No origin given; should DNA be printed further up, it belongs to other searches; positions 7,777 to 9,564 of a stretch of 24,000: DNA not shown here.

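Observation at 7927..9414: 12-haem NrfH-like membrane cytochrome with CX3CH and CX4CH sites as the putative quinol:Arr electron donor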

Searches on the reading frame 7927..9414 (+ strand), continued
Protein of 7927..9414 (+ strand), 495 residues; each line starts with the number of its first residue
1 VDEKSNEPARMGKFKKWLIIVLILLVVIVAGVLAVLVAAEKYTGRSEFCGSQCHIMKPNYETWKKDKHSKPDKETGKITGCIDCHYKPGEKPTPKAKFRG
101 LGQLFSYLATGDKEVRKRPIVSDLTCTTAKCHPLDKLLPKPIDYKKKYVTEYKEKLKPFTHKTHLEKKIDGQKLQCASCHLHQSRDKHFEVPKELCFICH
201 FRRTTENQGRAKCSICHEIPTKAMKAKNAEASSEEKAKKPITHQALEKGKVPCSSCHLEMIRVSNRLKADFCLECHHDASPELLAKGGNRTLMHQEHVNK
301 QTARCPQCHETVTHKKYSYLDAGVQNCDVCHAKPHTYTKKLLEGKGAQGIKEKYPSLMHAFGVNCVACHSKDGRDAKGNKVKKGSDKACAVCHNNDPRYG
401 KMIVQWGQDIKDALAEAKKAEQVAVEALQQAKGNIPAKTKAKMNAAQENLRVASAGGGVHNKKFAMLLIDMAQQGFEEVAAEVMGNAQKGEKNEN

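Call 42: fold_search(model_id=the predicted structure, library=pdb)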
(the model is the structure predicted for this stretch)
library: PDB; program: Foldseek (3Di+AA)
matches with E <= 10: 106; with E <= 0.001: 0
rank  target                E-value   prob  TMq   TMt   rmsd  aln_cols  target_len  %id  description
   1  2j7a_A                1.8e-02  1.00  0.24  0.24  10.5       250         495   19  Crystal structure of cytochrome c nitrite reductase NrfHA complex from Desulfovibrio vulgaris (released 2006-12-06)
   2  4wjy_A                2.1e-02  0.99  0.22  0.24  14.6       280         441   17  Esherichia coli nitrite reductase NrfA H264N (released 2015-03-11)
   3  6v0a_E                2.2e-02  1.00  0.21  0.23  10.7       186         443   17  Crystal structure of cytochrome c nitrite reductase from the bacterium Geobacter lovleyi with bound sulfate (released 2020-06-17)
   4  6v0a_C                3.0e-02  0.99  0.20  0.23  11.4       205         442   16  Crystal structure of cytochrome c nitrite reductase from the bacterium Geobacter lovleyi with bound sulfate (released 2020-06-17)
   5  6v0a_F                3.5e-02  0.99  0.21  0.23  11.7       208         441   15  Crystal structure of cytochrome c nitrite reductase from the bacterium Geobacter lovleyi with bound sulfate (released 2020-06-17)
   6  2rf7_A                3.5e-02  0.99  0.23  0.26  14.6       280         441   19  Crystal structure of the escherichia coli nrfa mutant Q263E (released 2008-03-25)
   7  8rv0                  3.7e-02  1.00  0.23  0.23   8.7       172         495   17  Crystal structure of octaheme nitrite reductase from Trichlorobacter ammonificans in complex with nitrite (released 2024-03-27)
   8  6v0a_B                4.1e-02  0.99  0.21  0.23  11.5       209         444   16  Crystal structure of cytochrome c nitrite reductase from the bacterium Geobacter lovleyi with bound sulfate (released 2020-06-17)
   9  3ttb_A                4.5e-02  1.00  0.22  0.21   8.2       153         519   14  Structure of the Thioalkalivibrio paradoxus cytochrome c nitrite reductase in complex with sulfite (released 2011-10-05)
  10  6v0a_D                5.8e-02  0.98  0.21  0.23  11.9       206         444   16  Crystal structure of cytochrome c nitrite reductase from the bacterium Geobacter lovleyi with bound sulfate (released 2020-06-17)
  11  2ot4_A                6.0e-02  1.00  0.22  0.21   8.2       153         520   14  Structure of a hexameric multiheme c nitrite reductase from the extremophile bacterium Thiolkalivibrio nitratireducens (released 2008-04-08)
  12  3f29_B                6.4e-02  1.00  0.22  0.21   8.2       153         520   14  Structure of the Thioalkalivibrio nitratireducens cytochrome c nitrite reductase in complex with sulfite (released 2008-12-09)
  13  3mmo_A                6.7e-02  1.00  0.22  0.21   8.3       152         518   14  Structure of the Thioalkalivibrio nitratireducens cytochrome c nitrite reductase in complex with cyanide (released 2010-09-29)
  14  3sxq_B                7.4e-02  1.00  0.22  0.21   8.0       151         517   14  Structure of a hexameric multiheme c nitrite reductase from the extremophile bacterium Thiolkalivibrio paradoxus (released 2012-09-26)
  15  3f29_A                8.2e-02  1.00  0.22  0.21   8.2       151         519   12  Structure of the Thioalkalivibrio nitratireducens cytochrome c nitrite reductase in complex with sulfite (released 2008-12-09)
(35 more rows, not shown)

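Call 46: search_solved_structures(query=A1, max_evalue=10, show_alignments=5)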
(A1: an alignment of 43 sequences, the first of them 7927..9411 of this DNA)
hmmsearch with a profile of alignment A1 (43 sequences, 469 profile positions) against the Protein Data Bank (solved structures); distinct sequences matched with E-value up to 10: 46.
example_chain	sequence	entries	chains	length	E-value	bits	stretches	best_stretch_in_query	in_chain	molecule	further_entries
6i5b_A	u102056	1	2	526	6.8e-12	47.8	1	239-460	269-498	Uncharacterized protein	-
6qvm_A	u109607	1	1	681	2.2e-09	39.5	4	305-375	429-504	Multiheme cytochrome cf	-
2j7a_C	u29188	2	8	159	6.4e-09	38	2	14-66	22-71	CYTOCHROME C QUINOL DEHYDROGENASE NRFH | NAPC/NIRT CYTOCHROME C FAMILY PROTEIN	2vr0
4rkm_A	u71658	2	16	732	0.00011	24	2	183-374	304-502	MccA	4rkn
1qdb_A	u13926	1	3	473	0.00018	23.3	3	363-459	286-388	CYTOCHROME C NITRITE REDUCTASE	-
4wjy_A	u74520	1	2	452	0.00021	23.1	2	43-66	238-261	Cytochrome c-552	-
1gu6_A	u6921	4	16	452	0.00032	22.4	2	43-66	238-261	CYTOCHROME C552 | Cytochrome c-552 | Cytochrome c nitrite reductase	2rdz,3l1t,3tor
2rf7_A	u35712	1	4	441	0.00035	22.3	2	43-66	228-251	Cytochrome c-552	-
2ozy_A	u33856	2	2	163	0.00051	21.8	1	237-356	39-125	Cytochrome c-type protein nrfB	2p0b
6lod_A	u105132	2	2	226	0.0023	19.6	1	154-261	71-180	MULTIHEME_CYTC domain-containing protein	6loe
2cy3_A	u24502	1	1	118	0.0024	19.6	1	216-312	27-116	CYTOCHROME C3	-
1w7o_A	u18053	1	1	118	0.0029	19.3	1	216-312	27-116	CYTOCHROME C3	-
2j7a_A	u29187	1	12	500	0.0039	18.9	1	43-67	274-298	CYTOCHROME C NITRITE REDUCTASE NRFA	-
2bq4_A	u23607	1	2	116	0.0043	18.8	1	222-313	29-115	BASIC CYTOCHROME C3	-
3bng_A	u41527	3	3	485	0.0054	18.4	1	244-301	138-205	Cytochrome c-552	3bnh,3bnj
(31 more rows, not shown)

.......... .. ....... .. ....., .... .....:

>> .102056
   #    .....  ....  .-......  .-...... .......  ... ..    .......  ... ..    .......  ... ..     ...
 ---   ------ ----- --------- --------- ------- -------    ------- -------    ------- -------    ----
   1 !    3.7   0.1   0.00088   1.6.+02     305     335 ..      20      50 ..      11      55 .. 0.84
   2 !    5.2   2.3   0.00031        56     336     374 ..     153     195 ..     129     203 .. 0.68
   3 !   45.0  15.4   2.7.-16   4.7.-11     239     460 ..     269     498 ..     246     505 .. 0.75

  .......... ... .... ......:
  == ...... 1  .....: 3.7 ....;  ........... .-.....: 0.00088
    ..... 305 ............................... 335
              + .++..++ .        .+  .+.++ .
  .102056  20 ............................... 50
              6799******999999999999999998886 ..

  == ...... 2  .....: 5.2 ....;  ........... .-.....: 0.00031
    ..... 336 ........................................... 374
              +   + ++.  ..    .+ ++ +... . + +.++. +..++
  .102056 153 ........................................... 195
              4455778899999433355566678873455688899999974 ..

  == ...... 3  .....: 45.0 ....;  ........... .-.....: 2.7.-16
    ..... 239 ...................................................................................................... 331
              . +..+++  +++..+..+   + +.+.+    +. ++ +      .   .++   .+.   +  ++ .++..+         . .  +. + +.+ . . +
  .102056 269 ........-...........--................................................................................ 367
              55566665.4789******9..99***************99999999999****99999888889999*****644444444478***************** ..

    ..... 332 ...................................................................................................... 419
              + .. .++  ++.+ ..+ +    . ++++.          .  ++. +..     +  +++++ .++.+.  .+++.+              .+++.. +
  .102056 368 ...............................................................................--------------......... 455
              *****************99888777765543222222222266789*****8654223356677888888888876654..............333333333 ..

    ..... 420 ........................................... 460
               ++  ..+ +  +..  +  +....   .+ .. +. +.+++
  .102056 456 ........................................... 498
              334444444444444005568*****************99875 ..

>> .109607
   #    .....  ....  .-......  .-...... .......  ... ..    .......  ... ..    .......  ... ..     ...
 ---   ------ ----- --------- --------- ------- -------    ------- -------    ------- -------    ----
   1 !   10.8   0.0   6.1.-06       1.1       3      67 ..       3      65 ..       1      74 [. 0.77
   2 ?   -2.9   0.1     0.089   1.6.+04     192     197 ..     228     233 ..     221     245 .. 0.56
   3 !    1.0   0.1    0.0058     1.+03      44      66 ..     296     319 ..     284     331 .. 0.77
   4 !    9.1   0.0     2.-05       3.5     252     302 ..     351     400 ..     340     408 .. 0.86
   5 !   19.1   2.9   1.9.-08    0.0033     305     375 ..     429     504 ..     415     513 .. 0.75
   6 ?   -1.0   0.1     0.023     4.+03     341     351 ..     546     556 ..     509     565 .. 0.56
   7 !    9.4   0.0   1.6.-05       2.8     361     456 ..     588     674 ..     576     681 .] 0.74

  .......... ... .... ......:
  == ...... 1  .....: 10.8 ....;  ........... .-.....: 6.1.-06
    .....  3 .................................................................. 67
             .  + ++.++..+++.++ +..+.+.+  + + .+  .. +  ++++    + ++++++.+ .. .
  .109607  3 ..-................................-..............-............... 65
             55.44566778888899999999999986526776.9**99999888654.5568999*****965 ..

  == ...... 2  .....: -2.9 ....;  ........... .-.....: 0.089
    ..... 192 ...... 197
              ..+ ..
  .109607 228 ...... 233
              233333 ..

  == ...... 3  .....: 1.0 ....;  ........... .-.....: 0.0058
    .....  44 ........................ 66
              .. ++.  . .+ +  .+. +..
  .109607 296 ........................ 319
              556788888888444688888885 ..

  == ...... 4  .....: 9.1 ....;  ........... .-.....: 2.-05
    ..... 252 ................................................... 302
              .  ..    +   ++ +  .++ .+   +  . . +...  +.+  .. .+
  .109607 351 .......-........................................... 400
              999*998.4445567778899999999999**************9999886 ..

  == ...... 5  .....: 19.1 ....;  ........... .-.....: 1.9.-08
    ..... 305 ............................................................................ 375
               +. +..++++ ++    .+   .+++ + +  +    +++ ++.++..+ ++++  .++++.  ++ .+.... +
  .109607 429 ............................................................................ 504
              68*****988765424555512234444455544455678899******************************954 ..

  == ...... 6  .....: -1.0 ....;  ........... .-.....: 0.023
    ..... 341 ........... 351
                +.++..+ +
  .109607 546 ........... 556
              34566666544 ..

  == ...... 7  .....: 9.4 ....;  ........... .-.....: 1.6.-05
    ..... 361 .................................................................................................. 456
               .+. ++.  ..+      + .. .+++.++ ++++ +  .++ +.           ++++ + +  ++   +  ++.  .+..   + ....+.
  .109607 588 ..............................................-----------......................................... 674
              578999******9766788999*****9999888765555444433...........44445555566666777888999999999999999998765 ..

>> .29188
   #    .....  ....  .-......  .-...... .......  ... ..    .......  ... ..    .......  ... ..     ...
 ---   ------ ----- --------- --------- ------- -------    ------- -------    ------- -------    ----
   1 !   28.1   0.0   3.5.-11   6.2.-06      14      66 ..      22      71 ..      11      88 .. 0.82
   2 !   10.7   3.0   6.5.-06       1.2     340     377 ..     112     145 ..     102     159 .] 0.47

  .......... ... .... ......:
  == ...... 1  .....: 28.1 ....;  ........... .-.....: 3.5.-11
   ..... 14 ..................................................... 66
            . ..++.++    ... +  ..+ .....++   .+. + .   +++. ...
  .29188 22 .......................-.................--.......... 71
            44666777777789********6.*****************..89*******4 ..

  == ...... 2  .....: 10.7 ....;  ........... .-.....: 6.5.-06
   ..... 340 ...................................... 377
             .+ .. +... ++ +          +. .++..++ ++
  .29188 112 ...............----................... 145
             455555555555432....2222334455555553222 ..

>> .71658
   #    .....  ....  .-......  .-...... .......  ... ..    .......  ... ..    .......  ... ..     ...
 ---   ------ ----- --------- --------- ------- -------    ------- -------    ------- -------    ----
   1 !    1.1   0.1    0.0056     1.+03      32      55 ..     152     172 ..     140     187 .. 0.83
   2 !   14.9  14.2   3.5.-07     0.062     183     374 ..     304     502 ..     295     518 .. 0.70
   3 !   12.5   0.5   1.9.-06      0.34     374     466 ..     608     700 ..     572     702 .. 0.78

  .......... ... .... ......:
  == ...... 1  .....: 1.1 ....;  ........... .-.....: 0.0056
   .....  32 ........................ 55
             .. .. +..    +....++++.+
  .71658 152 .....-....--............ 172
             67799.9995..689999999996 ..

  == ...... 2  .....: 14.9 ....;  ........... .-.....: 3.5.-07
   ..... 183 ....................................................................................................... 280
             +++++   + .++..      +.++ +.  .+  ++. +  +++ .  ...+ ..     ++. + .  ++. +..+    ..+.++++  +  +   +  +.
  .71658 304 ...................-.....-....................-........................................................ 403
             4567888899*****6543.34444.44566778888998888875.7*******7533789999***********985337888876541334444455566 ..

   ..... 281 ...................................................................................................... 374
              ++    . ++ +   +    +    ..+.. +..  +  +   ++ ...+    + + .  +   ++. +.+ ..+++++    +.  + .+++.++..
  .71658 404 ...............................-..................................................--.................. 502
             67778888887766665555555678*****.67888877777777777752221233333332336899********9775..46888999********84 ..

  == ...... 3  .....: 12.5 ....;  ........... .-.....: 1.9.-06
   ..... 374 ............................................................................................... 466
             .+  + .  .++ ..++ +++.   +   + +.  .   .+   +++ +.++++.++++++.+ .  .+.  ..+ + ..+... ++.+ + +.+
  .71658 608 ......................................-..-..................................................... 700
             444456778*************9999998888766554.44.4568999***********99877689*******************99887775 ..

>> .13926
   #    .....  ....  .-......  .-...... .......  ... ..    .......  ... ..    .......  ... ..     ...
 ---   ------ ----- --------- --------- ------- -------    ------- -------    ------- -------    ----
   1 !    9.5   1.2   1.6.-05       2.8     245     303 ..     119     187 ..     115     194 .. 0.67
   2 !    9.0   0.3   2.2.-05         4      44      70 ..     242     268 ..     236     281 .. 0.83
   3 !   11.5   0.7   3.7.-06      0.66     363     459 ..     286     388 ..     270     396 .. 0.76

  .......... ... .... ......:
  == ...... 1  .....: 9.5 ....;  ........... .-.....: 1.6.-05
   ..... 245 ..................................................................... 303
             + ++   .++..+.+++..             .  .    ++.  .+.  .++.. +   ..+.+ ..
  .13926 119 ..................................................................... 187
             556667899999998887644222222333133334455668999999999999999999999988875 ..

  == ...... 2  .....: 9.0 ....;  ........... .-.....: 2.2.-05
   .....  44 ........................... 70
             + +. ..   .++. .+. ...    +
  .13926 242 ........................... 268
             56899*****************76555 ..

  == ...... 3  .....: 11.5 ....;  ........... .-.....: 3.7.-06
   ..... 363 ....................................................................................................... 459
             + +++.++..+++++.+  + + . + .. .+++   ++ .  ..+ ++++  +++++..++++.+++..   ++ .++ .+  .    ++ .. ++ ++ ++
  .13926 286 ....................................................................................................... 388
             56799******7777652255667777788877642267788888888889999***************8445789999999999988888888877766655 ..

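Call 60: search_solved_structures(query=L061:10432-12954:+, max_evalue=1e-20)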
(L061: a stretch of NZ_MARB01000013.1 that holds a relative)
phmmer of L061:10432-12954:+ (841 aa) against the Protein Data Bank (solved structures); distinct sequences matched with E-value up to 1e-20: 35.
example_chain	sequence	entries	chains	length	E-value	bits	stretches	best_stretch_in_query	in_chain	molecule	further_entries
2vpw_A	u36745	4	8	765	8.3e-51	176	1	29-388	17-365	THIOSULFATE REDUCTASE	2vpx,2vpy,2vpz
6cz7_A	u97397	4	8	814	1.9e-45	158.2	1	55-542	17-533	ArrA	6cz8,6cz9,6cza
7bkb_D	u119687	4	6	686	2.6e-35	124.8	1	54-386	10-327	Formate dehydrogenase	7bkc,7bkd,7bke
7qv7_S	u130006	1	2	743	6.8e-34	120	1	49-387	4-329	Hydrogen dependent carbon dioxide reductase subunit FdhF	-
9wxb_B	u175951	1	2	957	3.2e-33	117.8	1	51-387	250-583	Formate dehydrogenase alpha subunit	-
9vap_A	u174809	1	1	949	1.3e-32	115.8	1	4-385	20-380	Formate dehydrogenase molybdopterin-binding subunit FdhA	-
6tg9_A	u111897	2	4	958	1.5e-32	115.6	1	51-387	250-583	Formate dehydrogenase subunit alpha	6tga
9t1s_L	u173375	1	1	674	4.5e-32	114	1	54-563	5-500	formate dehydrogenase (coenzyme F420)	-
1aa6_A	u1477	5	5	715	8e-32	113.2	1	55-387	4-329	FORMATE DEHYDROGENASE H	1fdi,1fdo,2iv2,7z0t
7vw6_A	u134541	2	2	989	8.6e-32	113.1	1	13-579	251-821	Formate dehydrogenase | Tungsten-containing formate dehydrogenase alpha subunit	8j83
7e5z_A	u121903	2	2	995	8.8e-32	113.1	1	13-579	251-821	Formate dehydrogenase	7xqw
4ydd_A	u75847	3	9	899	3.4e-31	111.1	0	92-294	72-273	DMSO reductase family type II enzyme, molybdopterin subunit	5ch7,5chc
5e7o_A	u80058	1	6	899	7.2e-31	110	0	92-294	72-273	DMSO reductase family type II enzyme, molybdopterin subunit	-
7l5i_A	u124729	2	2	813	5.6e-30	107.1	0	118-550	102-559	Trimethylamine-N-oxide reductase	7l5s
2e7z_A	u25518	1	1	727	8.2e-30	106.5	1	84-395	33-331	Acetylene hydratase Ahy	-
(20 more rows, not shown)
